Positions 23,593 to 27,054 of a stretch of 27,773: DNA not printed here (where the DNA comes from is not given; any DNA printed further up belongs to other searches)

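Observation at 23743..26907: Three peptidoglycan-precursor enzymes (MurG, MurC, MurB) fused into one polypeptide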

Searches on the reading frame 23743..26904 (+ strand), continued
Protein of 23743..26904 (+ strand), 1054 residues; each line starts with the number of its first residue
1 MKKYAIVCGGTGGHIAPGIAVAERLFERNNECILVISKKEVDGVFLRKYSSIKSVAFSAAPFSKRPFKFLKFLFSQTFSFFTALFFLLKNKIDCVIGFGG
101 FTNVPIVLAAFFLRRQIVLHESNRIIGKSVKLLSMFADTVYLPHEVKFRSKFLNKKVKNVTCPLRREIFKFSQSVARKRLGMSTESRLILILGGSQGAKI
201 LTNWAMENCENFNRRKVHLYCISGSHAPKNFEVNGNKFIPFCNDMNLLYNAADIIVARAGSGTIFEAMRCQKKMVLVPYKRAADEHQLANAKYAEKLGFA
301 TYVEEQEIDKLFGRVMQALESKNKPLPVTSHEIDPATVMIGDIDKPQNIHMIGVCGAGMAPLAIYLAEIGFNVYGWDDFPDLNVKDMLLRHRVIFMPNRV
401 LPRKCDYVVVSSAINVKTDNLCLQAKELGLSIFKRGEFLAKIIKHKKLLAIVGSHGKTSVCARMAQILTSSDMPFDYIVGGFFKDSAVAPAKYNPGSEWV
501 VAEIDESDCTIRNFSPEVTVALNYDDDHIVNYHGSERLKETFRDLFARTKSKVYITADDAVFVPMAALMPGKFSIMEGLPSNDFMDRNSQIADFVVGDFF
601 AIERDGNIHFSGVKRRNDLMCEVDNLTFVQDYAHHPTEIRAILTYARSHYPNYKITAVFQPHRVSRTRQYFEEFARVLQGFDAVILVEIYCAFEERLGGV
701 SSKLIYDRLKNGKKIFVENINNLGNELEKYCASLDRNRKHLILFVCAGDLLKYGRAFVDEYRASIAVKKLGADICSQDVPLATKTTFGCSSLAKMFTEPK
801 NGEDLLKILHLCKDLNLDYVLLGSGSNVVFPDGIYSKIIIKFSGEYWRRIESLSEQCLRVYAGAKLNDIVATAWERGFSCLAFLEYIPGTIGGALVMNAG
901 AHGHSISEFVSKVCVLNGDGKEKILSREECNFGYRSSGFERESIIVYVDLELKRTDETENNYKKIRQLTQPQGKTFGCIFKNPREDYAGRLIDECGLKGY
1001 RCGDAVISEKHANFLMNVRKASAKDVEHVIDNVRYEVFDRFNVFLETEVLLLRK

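Call 14: find_encoding_contigs(protein=P0008, flank=10000, max_places=3)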
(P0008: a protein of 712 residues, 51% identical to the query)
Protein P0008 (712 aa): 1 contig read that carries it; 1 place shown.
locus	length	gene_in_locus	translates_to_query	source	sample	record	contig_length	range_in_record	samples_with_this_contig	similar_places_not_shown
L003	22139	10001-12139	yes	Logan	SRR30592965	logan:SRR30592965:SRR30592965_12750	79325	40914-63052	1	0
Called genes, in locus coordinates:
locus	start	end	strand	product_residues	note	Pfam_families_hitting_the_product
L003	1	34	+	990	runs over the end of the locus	-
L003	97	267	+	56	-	PF00471:Ribosomal_L33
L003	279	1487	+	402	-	PF00155:Aminotran_1_2, PF00266:Aminotran_5, PF01053:Cys_Met_Meta_PP (weak), PF01041:DegT_DnrJ_EryC1 (weak)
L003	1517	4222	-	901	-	PF01326:PPDK_N, PF00391:PEP-utilizers, PF02896:PEP-utilizers_C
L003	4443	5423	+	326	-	PF00953:Glycos_transf_4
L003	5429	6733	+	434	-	PF08245:Mur_ligase_M, PF02875:Mur_ligase_C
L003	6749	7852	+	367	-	PF01476:LysM, PF04225:LysM_OapA (faint), PF23473:LysM3_LYK4_5 (faint), PF01476:LysM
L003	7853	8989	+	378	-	PF01098:FTSW_RODA_SPOVE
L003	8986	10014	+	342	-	PF03033:Glyco_transf_28, PF04101:Glyco_tran_28_C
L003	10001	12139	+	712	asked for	PF01225:Mur_ligase, PF02875:Mur_ligase_C, PF01565:FAD_binding_4, PF02873:MurB_C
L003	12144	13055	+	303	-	PF01820:Dala_Dala_lig_N (faint), PF07478:Dala_Dala_lig_C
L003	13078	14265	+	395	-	PF01490:Aa_trans (weak), PF03222:Trp_Tyr_perm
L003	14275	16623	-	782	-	-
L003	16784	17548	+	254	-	-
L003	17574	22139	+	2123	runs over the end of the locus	-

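Call 20: find_related_loci(query=A1, collection=genome_contigs, flank=6000)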
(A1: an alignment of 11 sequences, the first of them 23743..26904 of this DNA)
Query A1 (1054 aa) in genome_contigs; peptide patterns used: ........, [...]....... (x = any residue, [..] = any of these).
599 stretches matched a pattern (row limit reached: there are more); 579 encode a relative of the query (tblastn E <= 1e-3); the best 80 are kept; 80 distinct loci.
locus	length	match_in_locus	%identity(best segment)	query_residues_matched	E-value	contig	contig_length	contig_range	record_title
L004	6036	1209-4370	91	1-1054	0e+0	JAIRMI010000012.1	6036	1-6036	MAG: Puniceicoccales bacterium isolate Cc175_bin98 k119_866555, whole genome shotgun sequence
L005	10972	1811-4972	73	1-1054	0e+0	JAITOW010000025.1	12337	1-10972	MAG: Puniceicoccales bacterium isolate Po218_bin73 k119_1823766, whole genome shotgun sequence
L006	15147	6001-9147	72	1-1049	0e+0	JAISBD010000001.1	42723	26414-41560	MAG: Puniceicoccales bacterium isolate Gx481_bin188 k119_678959, whole genome shotgun sequence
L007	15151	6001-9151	51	1-1054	0e+0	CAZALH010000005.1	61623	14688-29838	MAG TPA_asm: uncultured Opitutales bacterium isolate SRP141132_co4_295 genome assembly, contig: NODE_244_length_61623_co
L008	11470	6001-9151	49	1-1054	0e+0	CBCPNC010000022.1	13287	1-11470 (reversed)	MAG: uncultured Opitutia bacterium isolate metabat2_coassembly.10_MAGs genome assembly, contig: k87_43759, whole genome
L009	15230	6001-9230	44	1-1053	0e+0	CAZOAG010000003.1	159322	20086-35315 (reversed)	MAG TPA_asm: uncultured Opitutales bacterium isolate SRP313737_co1_127 genome assembly, contig: NODE_97_length_159322_co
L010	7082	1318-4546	44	1-1053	0e+0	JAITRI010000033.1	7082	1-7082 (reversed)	MAG: Puniceicoccales bacterium isolate Roe453_bin18 k119_3238369, whole genome shotgun sequence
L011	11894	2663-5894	41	1-1053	0e+0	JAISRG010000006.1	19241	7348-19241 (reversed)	MAG: Puniceicoccales bacterium isolate Kf353_bin47 k119_3320006, whole genome shotgun sequence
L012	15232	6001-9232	42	1-1053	0e+0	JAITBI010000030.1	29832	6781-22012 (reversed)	MAG: Puniceicoccales bacterium isolate Ncb351_bin8 k119_3519664, whole genome shotgun sequence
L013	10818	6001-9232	42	1-1053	0e+0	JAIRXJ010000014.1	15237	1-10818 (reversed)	MAG: Puniceicoccales bacterium isolate Gsp477_bin153 k119_449115, whole genome shotgun sequence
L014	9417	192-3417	42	3-1053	0e+0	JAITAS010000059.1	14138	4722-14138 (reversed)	MAG: Puniceicoccales bacterium isolate Ncb351_bin52 k119_178749, whole genome shotgun sequence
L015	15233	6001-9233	42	1-1053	0e+0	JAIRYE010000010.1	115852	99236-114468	MAG: Puniceicoccales bacterium isolate Gsp477_bin29 k119_4433857, whole genome shotgun sequence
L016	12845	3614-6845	41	1-1053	0e+0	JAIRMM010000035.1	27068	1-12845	MAG: Puniceicoccales bacterium isolate Cd354_bin103 k119_731413, whole genome shotgun sequence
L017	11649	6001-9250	40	4-1053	3e-180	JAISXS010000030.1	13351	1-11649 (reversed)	MAG: Puniceicoccales bacterium isolate Nc350_bin191 k119_470415, whole genome shotgun sequence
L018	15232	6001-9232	41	1-1053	0e+0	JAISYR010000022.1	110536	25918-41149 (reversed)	MAG: Puniceicoccales bacterium isolate Nc350_bin44 k119_3579634, whole genome shotgun sequence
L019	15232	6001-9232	41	1-1053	0e+0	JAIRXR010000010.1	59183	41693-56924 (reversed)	MAG: Puniceicoccales bacterium isolate Gsp477_bin174 k119_6876377, whole genome shotgun sequence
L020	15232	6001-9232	41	1-1053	0e+0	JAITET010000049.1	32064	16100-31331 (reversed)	MAG: Puniceicoccales bacterium isolate Nm470_bin68 k119_4156664, whole genome shotgun sequence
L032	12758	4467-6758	27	347-1054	2e-73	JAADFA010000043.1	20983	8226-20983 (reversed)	MAG: Chloroflexota bacterium isolate L_MetaBat.66 contig-127_2237, whole genome shotgun sequence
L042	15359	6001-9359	25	11-1054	1e-80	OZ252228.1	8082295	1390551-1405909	MAG: Candidatus Latescibacterota bacterium isolate 2d5a3a6b-ac94-4199-888f-c4fbb53c5f42 genome assembly, chromosome: 1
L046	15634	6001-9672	25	2-1053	3e-80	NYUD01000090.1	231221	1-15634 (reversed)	MAG: Planctomycetota bacterium isolate CPC51 MHASMcontig_878989, whole genome shotgun sequence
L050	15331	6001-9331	28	2-1054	9e-77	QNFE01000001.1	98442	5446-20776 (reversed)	MAG: Gammaproteobacteria bacterium isolate B23_G6 B23_Guay6_scaffold_00006, whole genome shotgun sequence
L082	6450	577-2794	32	401-1054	1e-36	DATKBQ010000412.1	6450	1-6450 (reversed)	MAG TPA_asm: Planctomycetota bacterium isolate SMAG_U14424 k141_944874, whole genome shotgun sequence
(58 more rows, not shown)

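Call 31: search_protein_representatives(protein=window:23743-26904:+)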
Query: 1054 residues. Proteins with E-value up to 0.001 (for the whole library): 47559; up to 1e-10: 29535; up to 1e-30: 4493. The best 150 are listed.
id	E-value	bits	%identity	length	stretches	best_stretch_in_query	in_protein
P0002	0.0e+00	1827.8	73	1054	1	1-1054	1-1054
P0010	2.8e-238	810.1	51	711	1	349-1054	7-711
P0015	7.2e-188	643.2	43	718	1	347-1053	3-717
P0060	1.1e-163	563.2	42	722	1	349-1052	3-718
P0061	1.2e-130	453.8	55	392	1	346-718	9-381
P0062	2.5e-125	436.2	39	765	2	609-1051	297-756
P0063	6.2e-123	428.3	37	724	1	345-1052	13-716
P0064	6.6e-122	424.9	38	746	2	610-1053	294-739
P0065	4.5e-121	422.1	41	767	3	778-1054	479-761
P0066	1.1e-120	420.9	40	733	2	609-1053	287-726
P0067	1.0e-119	417.6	37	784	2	607-1052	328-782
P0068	8.6e-119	414.6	34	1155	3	609-1052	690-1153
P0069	1.8e-118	413.5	38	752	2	610-1052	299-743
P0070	7.8e-118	411.4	37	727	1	343-1050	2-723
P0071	2.2e-117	409.9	38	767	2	602-1053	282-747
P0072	1.9e-116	406.8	36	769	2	604-1054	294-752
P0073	2.6e-116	406.4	38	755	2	601-1053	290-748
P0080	2.1e-113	396.7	39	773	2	607-1054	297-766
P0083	2.3e-112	393.3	37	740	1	350-1054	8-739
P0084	4.1e-112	392.4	35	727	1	349-1053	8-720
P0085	1.4e-111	390.7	61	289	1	768-1053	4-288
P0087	2.4e-110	386.6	38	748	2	606-1053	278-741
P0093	1.8e-109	383.7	37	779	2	609-1054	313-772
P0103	1.1e-107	377.8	37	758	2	608-1054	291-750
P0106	2.9e-107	376.4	37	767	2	587-1053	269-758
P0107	3.1e-107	376.3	38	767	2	608-1053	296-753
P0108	3.7e-107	376.1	36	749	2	609-1054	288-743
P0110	1.4e-106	374.2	37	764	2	605-1054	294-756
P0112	4.9e-106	372.3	37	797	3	780-1054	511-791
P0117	1.1e-104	367.9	38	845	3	780-1052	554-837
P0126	3.6e-100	352.9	36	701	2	5-322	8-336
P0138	3.1e-94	333.3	31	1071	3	594-1052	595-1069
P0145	1.6e-91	324.3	40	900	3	347-555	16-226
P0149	6.6e-91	322.3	34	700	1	349-1054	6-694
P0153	1.2e-87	311.4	31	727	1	348-1053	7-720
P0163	8.6e-84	298.7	33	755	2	609-1053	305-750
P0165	2.9e-81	290.3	33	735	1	347-1054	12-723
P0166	8.3e-81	288.8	30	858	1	348-1050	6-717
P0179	8.3e-78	278.9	37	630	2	608-1054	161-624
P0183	2.1e-77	277.6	31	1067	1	348-1048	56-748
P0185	5.0e-77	276.3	33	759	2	609-1053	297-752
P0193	2.0e-75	271.0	31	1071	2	609-1049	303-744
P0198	5.9e-75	269.4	28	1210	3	609-1052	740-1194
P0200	9.9e-75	268.7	38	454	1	620-1054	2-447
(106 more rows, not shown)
